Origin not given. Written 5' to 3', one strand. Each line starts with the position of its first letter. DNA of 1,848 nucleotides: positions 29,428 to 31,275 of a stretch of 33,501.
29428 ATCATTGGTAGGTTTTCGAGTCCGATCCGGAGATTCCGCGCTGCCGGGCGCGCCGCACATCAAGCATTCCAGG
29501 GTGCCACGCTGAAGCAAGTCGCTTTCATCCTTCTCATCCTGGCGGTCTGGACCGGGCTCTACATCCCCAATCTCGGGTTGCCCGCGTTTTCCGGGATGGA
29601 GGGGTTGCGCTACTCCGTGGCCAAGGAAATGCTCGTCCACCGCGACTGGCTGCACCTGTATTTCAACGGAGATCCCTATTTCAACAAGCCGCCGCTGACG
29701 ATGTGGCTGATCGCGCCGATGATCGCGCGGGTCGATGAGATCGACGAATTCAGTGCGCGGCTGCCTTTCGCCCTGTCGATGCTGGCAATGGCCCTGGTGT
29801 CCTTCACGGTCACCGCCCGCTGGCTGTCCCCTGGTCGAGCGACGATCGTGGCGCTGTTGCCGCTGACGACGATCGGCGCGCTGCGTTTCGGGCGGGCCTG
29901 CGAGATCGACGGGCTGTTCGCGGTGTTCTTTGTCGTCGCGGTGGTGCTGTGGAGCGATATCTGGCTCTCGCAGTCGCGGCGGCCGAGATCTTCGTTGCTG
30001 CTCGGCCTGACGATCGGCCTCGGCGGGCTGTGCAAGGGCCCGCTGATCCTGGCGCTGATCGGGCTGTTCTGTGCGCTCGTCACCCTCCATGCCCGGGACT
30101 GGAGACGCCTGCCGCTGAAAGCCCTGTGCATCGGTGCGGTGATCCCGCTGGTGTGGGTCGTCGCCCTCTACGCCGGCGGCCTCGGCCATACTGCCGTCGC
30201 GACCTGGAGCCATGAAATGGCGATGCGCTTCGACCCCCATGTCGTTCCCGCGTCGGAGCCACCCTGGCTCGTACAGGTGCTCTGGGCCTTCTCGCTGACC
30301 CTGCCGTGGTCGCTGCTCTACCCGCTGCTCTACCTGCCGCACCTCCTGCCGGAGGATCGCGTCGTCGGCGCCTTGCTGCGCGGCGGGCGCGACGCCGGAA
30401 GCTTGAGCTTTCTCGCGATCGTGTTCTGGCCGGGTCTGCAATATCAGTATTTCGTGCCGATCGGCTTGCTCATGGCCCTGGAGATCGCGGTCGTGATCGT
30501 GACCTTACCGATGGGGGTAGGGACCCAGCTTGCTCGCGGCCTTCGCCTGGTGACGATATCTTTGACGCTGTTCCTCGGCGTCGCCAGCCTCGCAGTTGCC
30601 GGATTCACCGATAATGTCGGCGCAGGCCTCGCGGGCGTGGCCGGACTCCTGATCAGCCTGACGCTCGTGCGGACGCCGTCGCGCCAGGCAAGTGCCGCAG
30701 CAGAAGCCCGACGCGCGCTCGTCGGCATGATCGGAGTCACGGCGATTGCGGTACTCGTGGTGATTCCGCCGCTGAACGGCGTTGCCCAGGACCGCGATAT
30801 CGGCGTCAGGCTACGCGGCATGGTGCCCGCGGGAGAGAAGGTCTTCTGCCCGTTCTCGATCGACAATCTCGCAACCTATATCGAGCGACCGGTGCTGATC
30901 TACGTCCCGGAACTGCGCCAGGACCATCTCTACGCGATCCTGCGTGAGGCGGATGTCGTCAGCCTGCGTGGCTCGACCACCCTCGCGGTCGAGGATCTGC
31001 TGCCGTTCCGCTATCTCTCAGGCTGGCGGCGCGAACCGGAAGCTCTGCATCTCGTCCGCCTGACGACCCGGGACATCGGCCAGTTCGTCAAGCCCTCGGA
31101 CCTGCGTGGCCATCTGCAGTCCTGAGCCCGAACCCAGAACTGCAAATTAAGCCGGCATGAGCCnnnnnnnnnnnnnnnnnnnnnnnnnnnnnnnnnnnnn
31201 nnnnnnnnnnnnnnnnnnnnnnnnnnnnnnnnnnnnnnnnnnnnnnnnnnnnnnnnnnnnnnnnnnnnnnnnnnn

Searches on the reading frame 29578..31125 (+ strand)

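Call 7: search_protein_families(library=ncbifam, proteins=[window:29578-31125:+], max_evalue=0.001)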
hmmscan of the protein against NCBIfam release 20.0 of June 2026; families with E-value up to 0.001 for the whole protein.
window:29578-31125:+ (515 aa): 1 family
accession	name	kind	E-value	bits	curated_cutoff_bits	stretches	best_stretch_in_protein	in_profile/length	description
NF009784.2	PRK13279.1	equivalog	1.3e-12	47.2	567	1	11-249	34-276/539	lipid IV(A) 4-amino-4-deoxy-L-arabinosyltransferase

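Call 28: search_protein_families(library=pfam, proteins=[window:29578-31125:+], max_evalue=0.001)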
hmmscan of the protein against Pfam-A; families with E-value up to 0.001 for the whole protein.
window:29578-31125:+ (515 aa): 2 families
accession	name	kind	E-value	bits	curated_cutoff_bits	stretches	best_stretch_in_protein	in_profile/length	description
PF13231.12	PMT_2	-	4.9e-12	46.8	26.1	1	36-193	1-155/160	Dolichyl-phosphate-mannose-protein mannosyltransferase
PF02366.24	PMT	-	1.3e-08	35.2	22.7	1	16-196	40-235/245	Dolichyl-phosphate-mannose-protein mannosyltransferase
